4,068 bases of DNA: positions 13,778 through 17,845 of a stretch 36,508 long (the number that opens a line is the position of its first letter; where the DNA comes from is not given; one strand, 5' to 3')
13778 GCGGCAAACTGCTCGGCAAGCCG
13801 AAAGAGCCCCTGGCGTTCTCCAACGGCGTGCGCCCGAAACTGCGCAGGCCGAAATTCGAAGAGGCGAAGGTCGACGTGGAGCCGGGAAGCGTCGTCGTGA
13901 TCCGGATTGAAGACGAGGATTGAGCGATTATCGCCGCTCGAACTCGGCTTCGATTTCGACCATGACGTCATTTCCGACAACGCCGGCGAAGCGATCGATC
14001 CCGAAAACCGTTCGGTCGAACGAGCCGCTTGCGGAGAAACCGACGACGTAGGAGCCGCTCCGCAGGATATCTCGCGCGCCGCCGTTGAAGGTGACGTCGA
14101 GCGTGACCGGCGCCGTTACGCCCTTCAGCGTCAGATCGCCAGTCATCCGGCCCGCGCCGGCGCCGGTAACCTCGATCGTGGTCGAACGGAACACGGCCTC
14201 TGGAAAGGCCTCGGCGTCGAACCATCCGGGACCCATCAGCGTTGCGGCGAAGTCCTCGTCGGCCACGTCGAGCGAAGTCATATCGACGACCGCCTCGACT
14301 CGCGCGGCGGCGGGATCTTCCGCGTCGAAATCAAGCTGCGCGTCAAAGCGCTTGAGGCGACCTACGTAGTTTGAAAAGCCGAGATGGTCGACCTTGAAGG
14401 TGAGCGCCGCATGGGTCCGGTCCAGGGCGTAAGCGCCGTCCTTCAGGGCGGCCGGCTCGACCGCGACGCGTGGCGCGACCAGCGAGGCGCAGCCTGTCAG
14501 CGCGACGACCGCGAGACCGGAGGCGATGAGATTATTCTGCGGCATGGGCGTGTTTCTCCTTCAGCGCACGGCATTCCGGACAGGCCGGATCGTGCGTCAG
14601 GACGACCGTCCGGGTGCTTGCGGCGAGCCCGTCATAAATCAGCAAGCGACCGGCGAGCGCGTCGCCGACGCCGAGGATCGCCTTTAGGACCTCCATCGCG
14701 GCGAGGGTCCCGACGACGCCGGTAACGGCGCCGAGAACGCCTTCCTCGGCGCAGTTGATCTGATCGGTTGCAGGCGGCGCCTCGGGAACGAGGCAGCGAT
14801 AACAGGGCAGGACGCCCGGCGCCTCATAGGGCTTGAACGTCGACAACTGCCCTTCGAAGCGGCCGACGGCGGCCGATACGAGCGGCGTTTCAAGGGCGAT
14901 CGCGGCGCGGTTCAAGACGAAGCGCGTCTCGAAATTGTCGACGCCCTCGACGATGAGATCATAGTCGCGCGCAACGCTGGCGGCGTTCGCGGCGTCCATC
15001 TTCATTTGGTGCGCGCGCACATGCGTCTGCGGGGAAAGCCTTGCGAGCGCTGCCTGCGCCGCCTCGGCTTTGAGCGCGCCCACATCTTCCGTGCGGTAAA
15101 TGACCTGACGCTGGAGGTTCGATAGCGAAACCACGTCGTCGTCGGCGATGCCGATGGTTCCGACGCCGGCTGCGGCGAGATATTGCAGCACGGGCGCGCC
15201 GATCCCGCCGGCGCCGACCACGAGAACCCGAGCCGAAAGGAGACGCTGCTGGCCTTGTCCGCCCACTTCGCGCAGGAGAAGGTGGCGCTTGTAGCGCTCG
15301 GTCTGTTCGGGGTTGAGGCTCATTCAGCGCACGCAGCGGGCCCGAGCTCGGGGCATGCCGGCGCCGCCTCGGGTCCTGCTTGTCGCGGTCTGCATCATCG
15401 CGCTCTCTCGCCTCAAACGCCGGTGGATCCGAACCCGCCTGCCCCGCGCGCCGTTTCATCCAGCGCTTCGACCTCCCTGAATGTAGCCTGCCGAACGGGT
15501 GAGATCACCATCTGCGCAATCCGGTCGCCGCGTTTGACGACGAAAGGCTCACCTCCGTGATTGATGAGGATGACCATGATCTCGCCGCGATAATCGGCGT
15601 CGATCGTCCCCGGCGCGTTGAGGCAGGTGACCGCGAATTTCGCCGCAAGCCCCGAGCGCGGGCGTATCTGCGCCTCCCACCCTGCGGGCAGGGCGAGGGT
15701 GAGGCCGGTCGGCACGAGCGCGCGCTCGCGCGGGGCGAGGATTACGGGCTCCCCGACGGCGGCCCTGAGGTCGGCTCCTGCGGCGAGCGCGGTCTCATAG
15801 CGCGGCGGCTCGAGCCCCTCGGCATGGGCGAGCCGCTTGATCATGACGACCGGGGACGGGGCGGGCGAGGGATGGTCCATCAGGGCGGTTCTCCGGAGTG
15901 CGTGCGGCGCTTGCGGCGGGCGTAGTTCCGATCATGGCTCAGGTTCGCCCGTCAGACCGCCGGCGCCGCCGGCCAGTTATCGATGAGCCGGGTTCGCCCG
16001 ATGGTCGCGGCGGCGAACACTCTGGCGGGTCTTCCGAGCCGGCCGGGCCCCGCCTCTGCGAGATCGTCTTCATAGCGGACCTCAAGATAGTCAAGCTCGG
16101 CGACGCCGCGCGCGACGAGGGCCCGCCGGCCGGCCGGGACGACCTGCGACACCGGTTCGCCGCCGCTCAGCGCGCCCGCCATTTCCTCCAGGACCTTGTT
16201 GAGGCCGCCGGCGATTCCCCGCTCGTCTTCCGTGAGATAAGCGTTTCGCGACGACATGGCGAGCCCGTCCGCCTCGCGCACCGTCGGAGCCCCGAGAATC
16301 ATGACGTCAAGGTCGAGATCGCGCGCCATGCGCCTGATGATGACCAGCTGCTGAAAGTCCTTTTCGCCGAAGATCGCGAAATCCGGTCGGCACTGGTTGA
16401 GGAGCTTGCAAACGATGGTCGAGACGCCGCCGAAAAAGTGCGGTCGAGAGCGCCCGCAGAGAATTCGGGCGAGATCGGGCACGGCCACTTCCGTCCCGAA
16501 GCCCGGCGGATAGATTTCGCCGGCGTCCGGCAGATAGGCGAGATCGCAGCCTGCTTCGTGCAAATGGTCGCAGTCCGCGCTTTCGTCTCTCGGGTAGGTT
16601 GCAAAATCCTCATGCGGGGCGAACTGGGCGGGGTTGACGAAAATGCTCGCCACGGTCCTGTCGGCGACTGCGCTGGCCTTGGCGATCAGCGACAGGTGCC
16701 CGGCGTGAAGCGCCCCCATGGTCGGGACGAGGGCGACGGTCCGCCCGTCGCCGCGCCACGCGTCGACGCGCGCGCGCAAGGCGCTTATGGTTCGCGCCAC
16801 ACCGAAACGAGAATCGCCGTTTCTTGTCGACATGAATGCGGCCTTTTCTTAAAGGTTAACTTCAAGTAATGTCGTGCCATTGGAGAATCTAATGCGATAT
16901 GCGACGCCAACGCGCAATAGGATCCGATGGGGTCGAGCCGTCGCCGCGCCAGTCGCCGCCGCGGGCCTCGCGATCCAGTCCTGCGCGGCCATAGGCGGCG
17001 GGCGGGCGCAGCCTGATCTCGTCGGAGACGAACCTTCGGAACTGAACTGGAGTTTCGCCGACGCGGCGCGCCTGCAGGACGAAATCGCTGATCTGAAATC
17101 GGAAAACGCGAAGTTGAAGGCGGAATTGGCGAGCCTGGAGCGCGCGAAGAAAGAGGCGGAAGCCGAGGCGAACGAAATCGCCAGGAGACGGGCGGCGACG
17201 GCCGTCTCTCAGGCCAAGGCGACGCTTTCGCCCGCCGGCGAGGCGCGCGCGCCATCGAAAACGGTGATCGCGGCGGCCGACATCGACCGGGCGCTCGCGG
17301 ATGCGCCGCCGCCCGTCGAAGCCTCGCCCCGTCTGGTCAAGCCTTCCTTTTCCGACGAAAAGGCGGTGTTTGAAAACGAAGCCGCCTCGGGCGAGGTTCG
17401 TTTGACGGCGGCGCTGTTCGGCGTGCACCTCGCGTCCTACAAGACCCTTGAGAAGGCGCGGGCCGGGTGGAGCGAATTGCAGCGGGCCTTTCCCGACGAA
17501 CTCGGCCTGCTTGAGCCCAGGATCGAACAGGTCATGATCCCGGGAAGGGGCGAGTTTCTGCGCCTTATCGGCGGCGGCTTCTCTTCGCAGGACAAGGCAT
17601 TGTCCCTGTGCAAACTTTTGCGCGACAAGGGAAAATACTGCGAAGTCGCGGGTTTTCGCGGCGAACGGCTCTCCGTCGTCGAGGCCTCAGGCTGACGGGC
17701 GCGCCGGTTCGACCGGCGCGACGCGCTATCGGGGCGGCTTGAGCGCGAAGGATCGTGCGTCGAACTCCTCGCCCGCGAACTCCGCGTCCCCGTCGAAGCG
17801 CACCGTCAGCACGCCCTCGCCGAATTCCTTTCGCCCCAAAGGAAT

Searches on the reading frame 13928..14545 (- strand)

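Call 79: search_protein_families(library=pfam, proteins=[window:13928-14545:-], max_evalue=0.00001)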
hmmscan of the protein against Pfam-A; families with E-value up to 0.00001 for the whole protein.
window:13928-14545:- (205 aa): 1 family
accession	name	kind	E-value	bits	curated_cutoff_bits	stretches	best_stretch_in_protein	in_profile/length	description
PF04264.18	YceI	-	4.8e-42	144.3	23.7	1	39-202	1-150/150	YceI-like domain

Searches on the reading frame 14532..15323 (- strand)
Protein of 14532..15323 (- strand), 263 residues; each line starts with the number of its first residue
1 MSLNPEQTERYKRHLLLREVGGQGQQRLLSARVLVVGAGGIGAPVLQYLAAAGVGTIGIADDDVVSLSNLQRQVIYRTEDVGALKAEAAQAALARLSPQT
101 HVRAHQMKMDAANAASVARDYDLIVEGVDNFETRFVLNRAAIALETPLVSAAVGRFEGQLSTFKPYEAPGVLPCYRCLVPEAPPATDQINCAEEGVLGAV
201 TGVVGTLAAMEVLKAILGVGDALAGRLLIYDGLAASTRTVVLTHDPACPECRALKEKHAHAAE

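Call 79: search_protein_families(library=pfam, proteins=[window:14532-15323:-], max_evalue=0.00001)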
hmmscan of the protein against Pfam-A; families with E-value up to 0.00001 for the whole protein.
window:14532-15323:- (263 aa): 1 family
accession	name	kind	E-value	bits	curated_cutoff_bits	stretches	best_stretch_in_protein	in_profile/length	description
PF00899.27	ThiF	-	5.9e-75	251.9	28.1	1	11-249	1-237/238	ThiF family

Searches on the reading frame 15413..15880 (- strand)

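Call 79: search_protein_families(library=pfam, proteins=[window:15413-15880:-], max_evalue=0.00001)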
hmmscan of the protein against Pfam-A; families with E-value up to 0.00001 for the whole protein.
window:15413-15880:- (155 aa): 2 families
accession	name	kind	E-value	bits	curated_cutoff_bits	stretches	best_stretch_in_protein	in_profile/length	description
PF00692.24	dUTPase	-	2.6e-31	108.5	22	1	26-154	6-129/129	dUTPase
PF22769.1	DCD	-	2.7e-11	44.2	27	1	43-127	68-151/153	dCTP deaminase-like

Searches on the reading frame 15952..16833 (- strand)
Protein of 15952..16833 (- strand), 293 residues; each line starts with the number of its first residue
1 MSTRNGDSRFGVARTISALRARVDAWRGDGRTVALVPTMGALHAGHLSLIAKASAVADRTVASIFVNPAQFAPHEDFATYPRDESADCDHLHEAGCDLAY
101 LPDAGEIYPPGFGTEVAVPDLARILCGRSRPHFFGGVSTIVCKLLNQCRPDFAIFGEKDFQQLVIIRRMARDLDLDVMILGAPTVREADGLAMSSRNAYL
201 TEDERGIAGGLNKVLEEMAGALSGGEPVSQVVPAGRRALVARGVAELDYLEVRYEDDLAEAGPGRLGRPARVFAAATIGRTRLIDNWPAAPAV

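Call 79: search_protein_families(library=pfam, proteins=[window:15952-16833:-], max_evalue=0.00001)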
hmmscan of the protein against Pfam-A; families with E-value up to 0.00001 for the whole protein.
window:15952-16833:- (293 aa): 1 family
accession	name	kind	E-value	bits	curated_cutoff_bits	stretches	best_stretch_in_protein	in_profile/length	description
PF02569.21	Pantoate_ligase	-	3.4e-96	322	20.7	1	12-287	2-267/268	Pantoate-beta-alanine ligase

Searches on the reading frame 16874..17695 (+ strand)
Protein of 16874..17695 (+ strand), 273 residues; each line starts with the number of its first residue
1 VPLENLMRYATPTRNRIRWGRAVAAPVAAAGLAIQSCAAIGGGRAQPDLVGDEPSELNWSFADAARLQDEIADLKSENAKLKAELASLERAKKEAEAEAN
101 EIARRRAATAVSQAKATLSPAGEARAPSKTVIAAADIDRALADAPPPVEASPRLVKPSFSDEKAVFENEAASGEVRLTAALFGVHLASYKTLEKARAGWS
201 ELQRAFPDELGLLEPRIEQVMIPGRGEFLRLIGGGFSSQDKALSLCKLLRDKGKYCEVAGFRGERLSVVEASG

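Call 79: search_protein_families(library=pfam, proteins=[window:16874-17695:+], max_evalue=0.00001)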
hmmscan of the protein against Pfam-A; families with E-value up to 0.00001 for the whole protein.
window:16874-17695:+ (273 aa): 0 families

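Call 81: search_protein_families(library=pfam, proteins=[window:16874-17695:+], max_evalue=0.001)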
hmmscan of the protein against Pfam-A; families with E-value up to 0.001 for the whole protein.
window:16874-17695:+ (273 aa): 1 family
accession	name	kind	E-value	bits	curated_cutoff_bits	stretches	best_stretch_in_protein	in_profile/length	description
PF05036.18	SPOR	-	5.4e-05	23.9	21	1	182-254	5-70/76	SPOR domain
